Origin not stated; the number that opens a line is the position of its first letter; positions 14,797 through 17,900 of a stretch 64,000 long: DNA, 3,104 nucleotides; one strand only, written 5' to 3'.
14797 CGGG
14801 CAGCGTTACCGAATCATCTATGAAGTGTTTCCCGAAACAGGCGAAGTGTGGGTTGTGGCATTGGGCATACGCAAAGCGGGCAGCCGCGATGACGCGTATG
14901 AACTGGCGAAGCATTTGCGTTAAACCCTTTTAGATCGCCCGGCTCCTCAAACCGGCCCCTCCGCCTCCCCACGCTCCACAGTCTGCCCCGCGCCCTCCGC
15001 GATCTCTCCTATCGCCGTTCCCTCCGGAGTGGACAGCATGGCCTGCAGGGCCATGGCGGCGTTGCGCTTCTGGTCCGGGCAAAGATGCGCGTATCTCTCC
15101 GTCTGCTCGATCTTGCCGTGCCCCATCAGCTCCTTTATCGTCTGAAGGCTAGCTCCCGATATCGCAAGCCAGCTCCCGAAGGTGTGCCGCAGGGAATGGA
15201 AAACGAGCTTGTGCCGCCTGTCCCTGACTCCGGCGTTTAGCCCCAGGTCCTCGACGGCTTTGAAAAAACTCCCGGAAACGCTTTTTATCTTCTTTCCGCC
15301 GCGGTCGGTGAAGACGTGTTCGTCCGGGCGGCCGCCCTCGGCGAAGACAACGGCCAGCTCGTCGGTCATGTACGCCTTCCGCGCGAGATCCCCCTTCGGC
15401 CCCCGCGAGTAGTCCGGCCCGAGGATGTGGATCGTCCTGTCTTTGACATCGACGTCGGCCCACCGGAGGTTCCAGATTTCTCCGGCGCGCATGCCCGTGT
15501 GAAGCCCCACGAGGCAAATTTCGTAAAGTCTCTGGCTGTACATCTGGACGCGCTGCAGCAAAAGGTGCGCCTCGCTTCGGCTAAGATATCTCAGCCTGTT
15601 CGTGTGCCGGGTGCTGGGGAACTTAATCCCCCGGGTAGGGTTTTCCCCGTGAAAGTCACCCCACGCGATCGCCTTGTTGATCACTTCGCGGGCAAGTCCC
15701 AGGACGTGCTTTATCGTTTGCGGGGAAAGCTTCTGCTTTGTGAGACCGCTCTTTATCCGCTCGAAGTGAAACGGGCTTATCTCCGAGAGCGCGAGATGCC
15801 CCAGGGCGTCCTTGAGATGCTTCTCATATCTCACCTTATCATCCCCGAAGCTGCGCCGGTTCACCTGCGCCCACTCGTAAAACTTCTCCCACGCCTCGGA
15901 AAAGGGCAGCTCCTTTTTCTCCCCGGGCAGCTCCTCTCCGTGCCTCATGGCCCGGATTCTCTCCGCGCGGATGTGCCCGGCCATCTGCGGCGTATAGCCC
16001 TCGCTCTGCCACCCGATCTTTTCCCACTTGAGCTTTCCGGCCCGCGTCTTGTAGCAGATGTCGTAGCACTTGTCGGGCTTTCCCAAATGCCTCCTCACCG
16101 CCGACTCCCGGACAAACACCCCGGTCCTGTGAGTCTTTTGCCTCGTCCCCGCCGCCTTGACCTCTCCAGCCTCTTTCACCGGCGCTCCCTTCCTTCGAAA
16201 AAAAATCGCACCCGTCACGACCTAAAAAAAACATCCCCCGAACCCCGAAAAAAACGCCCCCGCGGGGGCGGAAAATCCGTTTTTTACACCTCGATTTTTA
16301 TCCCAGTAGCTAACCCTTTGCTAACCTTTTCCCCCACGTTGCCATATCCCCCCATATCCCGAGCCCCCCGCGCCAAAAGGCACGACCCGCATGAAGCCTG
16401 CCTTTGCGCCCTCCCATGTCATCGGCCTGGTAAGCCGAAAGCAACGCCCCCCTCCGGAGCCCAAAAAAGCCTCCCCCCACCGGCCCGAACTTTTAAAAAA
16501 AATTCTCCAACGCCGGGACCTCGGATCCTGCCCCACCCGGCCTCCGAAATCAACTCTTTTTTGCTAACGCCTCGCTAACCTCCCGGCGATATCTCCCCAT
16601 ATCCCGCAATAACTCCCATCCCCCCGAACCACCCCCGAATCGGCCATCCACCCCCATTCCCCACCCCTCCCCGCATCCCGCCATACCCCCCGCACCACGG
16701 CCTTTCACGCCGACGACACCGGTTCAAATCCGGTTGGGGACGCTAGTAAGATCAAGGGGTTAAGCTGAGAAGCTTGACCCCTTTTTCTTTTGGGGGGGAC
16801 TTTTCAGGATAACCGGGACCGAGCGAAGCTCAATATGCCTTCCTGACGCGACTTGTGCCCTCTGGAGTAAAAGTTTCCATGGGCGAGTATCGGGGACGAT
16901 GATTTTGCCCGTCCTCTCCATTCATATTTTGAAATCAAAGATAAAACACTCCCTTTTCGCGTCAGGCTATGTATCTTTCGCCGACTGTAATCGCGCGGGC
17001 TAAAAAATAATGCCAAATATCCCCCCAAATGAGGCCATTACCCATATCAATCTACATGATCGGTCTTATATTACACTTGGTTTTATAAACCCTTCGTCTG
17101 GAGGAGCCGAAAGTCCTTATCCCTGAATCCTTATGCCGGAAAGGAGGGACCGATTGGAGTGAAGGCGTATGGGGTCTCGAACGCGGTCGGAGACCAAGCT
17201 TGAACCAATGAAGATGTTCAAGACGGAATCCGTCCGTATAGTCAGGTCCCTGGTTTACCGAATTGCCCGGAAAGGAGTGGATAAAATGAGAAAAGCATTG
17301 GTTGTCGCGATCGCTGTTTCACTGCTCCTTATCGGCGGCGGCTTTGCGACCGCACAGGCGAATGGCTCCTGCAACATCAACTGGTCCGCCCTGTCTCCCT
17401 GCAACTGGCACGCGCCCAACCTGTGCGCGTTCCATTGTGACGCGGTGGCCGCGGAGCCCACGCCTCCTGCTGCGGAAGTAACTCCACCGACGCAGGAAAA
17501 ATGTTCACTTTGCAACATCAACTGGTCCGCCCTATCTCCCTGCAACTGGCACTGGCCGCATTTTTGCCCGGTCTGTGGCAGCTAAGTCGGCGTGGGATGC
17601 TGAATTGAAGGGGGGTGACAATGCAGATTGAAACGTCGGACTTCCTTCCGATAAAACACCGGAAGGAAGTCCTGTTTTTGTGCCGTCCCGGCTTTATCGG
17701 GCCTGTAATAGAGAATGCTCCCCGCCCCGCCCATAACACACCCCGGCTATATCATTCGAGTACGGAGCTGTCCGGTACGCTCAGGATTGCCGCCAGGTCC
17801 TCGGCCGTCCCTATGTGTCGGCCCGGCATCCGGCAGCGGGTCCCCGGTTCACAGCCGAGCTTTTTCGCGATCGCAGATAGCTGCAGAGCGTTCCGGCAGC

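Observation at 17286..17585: Secreted Cys-rich peptide with a nearly identical internal tandem repeat (recent duplication)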

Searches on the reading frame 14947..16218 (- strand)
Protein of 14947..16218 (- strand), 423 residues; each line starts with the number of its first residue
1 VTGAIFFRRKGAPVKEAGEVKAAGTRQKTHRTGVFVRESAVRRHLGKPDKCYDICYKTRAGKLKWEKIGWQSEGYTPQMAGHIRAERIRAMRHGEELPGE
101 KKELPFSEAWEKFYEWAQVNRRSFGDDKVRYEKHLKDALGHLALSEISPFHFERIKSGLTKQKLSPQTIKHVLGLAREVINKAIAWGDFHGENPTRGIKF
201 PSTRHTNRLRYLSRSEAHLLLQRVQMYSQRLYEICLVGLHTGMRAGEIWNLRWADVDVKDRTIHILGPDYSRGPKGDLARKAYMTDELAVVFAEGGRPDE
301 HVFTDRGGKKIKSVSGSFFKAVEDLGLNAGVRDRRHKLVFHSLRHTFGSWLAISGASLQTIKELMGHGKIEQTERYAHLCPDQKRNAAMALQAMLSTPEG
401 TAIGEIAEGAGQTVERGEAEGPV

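Call 6: search_protein_families(library=pfam, proteins=[window:14947-16218:-], max_evalue=0.01)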
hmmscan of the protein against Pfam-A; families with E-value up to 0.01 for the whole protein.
window:14947-16218:- (423 aa): 2 families
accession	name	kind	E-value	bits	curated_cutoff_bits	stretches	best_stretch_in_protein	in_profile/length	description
PF00589.27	Phage_integrase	-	1.9e-24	86.8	27.1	1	212-379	3-168/172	Phage integrase family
PF24624.1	Int_N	-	0.0013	19.8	27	1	124-199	20-97/100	Phage integrase, N-terminal domain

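Call 58: search_protein_families(library=ncbifam, proteins=[window:14947-16218:-], max_evalue=0.01)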
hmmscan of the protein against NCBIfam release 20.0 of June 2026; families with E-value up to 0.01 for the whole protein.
window:14947-16218:- (423 aa): 11 families
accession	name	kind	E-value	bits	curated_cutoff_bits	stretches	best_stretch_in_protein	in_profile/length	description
NF040815.2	recomb_XerA_Arch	equivalog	3.3e-21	76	220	1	145-385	36-260/263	site-specific tyrosine recombinase/integron integrase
TIGR02224.1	recomb_XerC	equivalog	2.2e-17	63.4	335.15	1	122-385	19-283/295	tyrosine recombinase XerC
TIGR02225.1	recomb_XerD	equivalog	1e-15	57.9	329.6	1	118-380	15-275/290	site-specific tyrosine recombinase XerD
NF001399.0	PRK00283.1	subfamily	2e-14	53.5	279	1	122-384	28-288/300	tyrosine recombinase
NF007370.0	PRK09870.1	subfamily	4e-10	39.7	221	1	207-377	8-177/200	tyrosine-type DNA invertase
TIGR02249.1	integrase_gron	subfamily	4.6e-10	39.3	265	1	337-381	258-302/315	integron integrase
NF007371.0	PRK09871.1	subfamily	2.2e-09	37.2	222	1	207-377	2-172/198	tyrosine-type DNA invertase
NF003462.0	PRK05084.1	equivalog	4e-09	35.7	267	1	336-391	301-356/360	tyrosine recombinase XerS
NF011946.0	PRK15417.1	equivalog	5.6e-05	22.5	435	1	338-381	274-317/337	integron integrase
NF002331.0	PRK01287.1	subfamily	0.00016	20.8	371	0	340-379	273-312/365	site-specific tyrosine recombinase XerC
NF040693.1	recomb_GmtY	equivalog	0.0008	18.8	340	1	312-379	368-432/441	gamma-mobile-trio recombinase GmtY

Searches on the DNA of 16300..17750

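Call 43: search_rna_families(source=window, start=16700, end=17750, threshold=evalue, max_evalue=10)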
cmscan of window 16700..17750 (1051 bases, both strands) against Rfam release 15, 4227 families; matches with E-value up to 10: 4.
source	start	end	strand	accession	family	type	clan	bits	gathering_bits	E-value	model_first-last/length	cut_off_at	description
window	16700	16742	+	RF00005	tRNA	Gene; tRNA;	CL00001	28.8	29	0.0011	29-71/71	5'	tRNA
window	16743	16790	+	RF02353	BjrC68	Gene; sRNA;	-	18.3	39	0.059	1-82/82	no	Bradyrhizobiaceae sRNA BjrC68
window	16751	16793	+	RF00489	ctRNA_p42d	Gene; antisense;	-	15.7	50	3.9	1-46/46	no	ctRNA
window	16908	16968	-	RF02060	STnc410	Gene; sRNA;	-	13.5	50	4.3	1-158/158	no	Enterobacterial sRNA STnc410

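Call 45: search_rna_families(source=window, start=16300, end=17000, threshold=evalue, max_evalue=1, show_alignments=1)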
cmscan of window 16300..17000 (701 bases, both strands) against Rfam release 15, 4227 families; matches with E-value up to 1: 3.
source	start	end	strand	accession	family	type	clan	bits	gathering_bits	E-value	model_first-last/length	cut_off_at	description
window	16677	16740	+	RF00005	tRNA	Gene; tRNA;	CL00001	21.8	29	0.061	1-71/71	no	tRNA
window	16685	16743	-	RF04354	Plastid-ycf2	Cis-reg;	-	20.3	65.7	0.17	1-75/75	no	Plastid-ycf2 5UTR RNA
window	16743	16790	+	RF02353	BjrC68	Gene; sRNA;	-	18.3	39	0.04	1-82/82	no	Bradyrhizobiaceae sRNA BjrC68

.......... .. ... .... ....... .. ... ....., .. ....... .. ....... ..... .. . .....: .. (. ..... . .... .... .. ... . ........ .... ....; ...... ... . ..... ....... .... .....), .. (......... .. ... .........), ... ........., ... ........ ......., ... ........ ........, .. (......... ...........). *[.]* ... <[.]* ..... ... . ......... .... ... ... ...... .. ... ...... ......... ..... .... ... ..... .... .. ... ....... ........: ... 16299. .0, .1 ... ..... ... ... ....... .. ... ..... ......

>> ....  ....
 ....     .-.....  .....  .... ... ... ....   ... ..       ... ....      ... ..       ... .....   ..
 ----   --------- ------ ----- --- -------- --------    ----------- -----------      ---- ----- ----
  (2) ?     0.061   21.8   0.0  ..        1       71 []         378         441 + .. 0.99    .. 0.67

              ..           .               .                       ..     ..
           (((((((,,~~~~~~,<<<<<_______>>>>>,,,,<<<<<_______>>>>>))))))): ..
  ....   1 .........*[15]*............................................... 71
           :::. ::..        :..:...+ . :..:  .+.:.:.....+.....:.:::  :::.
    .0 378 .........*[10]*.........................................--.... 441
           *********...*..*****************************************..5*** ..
